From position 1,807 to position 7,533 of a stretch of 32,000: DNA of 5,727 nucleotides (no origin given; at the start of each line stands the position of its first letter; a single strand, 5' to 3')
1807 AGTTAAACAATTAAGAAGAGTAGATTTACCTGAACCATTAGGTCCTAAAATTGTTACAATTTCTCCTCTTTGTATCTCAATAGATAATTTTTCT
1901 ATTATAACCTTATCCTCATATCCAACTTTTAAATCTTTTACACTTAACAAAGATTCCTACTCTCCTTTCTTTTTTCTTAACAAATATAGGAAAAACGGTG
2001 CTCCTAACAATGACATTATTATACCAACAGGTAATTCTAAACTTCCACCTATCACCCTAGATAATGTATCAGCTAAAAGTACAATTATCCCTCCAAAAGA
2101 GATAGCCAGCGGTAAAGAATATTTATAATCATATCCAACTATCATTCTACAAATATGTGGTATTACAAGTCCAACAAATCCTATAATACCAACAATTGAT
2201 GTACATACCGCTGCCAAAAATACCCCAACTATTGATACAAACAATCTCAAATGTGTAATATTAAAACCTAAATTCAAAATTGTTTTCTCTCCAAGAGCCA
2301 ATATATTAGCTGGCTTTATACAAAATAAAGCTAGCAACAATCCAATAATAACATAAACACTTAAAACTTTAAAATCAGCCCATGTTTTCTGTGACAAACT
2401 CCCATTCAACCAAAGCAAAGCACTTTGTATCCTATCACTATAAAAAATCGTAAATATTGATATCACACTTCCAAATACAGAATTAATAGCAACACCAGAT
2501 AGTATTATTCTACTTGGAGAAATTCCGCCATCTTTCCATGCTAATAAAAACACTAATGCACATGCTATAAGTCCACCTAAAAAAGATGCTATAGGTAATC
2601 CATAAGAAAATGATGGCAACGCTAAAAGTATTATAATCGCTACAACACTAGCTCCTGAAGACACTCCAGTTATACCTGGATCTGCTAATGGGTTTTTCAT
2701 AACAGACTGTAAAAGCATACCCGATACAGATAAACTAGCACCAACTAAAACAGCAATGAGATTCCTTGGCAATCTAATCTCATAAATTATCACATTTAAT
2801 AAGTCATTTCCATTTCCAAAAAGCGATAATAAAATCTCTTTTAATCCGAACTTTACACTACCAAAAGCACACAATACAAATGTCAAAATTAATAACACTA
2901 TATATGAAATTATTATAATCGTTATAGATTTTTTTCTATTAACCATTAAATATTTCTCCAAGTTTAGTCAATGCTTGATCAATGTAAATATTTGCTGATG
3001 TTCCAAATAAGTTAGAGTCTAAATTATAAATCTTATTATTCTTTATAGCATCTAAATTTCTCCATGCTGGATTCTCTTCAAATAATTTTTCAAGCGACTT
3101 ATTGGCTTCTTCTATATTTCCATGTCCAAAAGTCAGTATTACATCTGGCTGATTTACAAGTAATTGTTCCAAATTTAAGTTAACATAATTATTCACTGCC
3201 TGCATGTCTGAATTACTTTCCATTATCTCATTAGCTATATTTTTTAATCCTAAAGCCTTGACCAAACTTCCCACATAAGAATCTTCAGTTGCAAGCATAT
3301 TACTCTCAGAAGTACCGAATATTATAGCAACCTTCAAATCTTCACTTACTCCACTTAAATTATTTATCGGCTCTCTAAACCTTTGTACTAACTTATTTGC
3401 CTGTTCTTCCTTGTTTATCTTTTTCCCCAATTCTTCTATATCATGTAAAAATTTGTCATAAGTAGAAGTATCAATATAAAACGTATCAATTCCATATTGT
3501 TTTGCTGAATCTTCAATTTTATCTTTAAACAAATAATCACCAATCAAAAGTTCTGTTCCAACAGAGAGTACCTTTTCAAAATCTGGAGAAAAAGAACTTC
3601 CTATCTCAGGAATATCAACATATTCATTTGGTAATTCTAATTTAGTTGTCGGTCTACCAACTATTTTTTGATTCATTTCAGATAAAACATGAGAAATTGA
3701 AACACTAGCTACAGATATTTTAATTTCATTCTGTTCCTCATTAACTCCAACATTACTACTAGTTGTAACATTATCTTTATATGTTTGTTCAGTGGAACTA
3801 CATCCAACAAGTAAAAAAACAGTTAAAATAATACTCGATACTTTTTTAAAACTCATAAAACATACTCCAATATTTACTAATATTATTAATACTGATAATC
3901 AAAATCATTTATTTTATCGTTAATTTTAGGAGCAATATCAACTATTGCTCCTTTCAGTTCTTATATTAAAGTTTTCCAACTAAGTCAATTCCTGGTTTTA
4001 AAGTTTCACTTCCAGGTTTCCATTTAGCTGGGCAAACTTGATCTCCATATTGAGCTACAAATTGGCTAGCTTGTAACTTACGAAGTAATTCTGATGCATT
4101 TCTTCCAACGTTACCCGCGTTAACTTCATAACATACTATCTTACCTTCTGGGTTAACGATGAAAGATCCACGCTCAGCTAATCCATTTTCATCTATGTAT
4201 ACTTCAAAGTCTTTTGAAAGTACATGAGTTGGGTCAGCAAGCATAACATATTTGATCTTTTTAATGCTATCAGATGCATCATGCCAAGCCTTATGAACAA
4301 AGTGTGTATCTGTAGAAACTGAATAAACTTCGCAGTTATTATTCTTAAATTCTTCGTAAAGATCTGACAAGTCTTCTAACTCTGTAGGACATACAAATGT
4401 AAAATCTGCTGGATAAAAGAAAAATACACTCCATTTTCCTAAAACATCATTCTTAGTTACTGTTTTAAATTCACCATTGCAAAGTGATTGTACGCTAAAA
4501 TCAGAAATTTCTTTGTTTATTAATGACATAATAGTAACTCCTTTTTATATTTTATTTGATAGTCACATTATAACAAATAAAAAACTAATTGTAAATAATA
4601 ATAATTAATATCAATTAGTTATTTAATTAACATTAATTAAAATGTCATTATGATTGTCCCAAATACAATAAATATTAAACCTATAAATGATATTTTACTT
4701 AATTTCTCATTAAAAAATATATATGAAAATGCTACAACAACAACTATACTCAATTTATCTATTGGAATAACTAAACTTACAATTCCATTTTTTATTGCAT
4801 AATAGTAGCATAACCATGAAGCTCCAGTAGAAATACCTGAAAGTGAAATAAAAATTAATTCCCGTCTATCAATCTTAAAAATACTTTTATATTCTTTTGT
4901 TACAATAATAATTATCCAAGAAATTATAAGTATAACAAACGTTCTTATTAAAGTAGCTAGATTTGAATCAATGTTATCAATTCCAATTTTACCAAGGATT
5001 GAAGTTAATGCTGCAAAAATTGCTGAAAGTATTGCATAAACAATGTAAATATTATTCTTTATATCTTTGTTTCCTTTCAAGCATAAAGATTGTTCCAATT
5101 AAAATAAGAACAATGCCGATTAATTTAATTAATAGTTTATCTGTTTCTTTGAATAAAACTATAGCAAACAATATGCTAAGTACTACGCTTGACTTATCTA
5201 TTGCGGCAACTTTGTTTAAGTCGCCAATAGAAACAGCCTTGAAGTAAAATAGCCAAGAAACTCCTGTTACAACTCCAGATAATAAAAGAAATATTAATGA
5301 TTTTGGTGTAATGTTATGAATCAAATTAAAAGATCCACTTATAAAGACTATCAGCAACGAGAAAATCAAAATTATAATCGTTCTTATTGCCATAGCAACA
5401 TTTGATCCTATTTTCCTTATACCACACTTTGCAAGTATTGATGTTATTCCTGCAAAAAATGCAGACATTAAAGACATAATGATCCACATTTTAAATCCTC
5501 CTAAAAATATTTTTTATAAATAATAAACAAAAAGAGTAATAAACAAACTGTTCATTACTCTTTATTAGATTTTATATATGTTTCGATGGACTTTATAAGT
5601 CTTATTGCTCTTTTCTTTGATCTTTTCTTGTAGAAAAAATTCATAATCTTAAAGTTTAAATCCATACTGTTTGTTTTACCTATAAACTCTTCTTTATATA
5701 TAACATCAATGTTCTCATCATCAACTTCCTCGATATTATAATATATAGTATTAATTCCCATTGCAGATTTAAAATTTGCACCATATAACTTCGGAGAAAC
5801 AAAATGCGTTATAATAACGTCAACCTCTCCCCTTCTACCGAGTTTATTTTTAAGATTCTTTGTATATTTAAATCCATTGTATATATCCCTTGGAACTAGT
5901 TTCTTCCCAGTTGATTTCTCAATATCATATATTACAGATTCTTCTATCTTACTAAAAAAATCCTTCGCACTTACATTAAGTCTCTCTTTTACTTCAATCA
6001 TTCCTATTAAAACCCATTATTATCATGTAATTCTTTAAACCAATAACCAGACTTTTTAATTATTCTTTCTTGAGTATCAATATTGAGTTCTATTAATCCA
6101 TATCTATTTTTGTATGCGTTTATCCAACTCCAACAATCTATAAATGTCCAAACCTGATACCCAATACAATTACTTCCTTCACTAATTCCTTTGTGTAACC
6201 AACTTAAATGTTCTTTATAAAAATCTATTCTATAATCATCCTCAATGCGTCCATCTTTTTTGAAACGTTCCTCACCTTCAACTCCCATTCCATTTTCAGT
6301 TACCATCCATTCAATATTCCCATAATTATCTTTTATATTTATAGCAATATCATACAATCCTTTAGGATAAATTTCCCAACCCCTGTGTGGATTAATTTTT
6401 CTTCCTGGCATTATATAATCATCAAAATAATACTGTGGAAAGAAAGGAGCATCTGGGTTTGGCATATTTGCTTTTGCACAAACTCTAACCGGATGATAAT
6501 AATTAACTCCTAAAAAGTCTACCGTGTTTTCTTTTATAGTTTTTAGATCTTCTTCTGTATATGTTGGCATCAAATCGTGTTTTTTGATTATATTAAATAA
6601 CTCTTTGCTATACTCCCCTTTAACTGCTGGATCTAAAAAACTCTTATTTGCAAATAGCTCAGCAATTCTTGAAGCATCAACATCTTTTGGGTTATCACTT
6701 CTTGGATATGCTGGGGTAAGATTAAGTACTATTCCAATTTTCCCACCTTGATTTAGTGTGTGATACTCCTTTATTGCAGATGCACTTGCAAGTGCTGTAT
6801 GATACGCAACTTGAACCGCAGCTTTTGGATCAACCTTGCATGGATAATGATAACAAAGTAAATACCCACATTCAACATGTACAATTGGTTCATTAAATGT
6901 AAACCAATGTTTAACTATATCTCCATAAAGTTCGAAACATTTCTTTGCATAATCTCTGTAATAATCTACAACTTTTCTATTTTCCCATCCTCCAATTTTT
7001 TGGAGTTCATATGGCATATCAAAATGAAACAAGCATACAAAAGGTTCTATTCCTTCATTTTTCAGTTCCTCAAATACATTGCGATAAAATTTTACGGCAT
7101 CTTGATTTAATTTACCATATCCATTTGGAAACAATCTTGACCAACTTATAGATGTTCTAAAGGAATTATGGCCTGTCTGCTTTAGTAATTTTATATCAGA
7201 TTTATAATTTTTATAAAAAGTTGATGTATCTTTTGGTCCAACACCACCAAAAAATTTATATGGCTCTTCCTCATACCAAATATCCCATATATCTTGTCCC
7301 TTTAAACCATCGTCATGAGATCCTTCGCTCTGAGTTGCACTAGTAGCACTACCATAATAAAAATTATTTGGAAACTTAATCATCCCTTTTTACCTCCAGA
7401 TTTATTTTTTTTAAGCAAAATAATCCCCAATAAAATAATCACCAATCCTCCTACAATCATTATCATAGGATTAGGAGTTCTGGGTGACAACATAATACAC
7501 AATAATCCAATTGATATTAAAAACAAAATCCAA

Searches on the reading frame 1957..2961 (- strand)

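Call 87: search_protein_families(library=pfam, proteins=[window:1957-2961:-], max_evalue=0.0001)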
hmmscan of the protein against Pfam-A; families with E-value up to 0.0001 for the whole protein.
window:1957-2961:- (334 aa): 1 family
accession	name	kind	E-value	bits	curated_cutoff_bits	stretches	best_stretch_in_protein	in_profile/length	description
PF01032.23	FecCD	-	3.9e-90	302.5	26.5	1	23-330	2-311/311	FecCD transport family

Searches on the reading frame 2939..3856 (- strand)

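Call 87: search_protein_families(library=pfam, proteins=[window:2939-3856:-], max_evalue=0.0001)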
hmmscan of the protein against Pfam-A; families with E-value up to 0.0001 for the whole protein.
window:2939-3856:- (305 aa): 1 family
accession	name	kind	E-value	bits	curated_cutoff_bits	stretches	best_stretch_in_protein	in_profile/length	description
PF01497.23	Peripla_BP_2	-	9.5e-25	87.8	27.5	1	59-282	13-234/235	Periplasmic binding protein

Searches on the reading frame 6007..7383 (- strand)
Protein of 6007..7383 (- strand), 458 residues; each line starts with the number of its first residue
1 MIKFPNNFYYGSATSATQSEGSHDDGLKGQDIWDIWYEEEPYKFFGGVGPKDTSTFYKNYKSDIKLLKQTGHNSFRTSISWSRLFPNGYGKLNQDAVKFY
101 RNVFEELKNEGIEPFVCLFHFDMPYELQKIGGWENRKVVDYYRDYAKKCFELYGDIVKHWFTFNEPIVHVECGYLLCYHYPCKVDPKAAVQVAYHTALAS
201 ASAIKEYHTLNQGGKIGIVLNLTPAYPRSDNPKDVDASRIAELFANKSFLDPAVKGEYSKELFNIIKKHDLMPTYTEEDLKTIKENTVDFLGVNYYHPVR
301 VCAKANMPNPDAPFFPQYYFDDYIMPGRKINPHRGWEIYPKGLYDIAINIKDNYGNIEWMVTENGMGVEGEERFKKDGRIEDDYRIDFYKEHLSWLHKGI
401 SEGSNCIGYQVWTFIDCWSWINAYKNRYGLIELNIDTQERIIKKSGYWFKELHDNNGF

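Call 87: search_protein_families(library=pfam, proteins=[window:6007-7383:-], max_evalue=0.0001)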
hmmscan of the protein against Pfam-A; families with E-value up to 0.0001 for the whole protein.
window:6007-7383:- (458 aa): 1 family
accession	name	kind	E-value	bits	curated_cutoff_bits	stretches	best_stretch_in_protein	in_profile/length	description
PF00232.24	Glyco_hydro_1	-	6.3e-128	427.5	22.6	1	3-458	4-453/453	Glycosyl hydrolase family 1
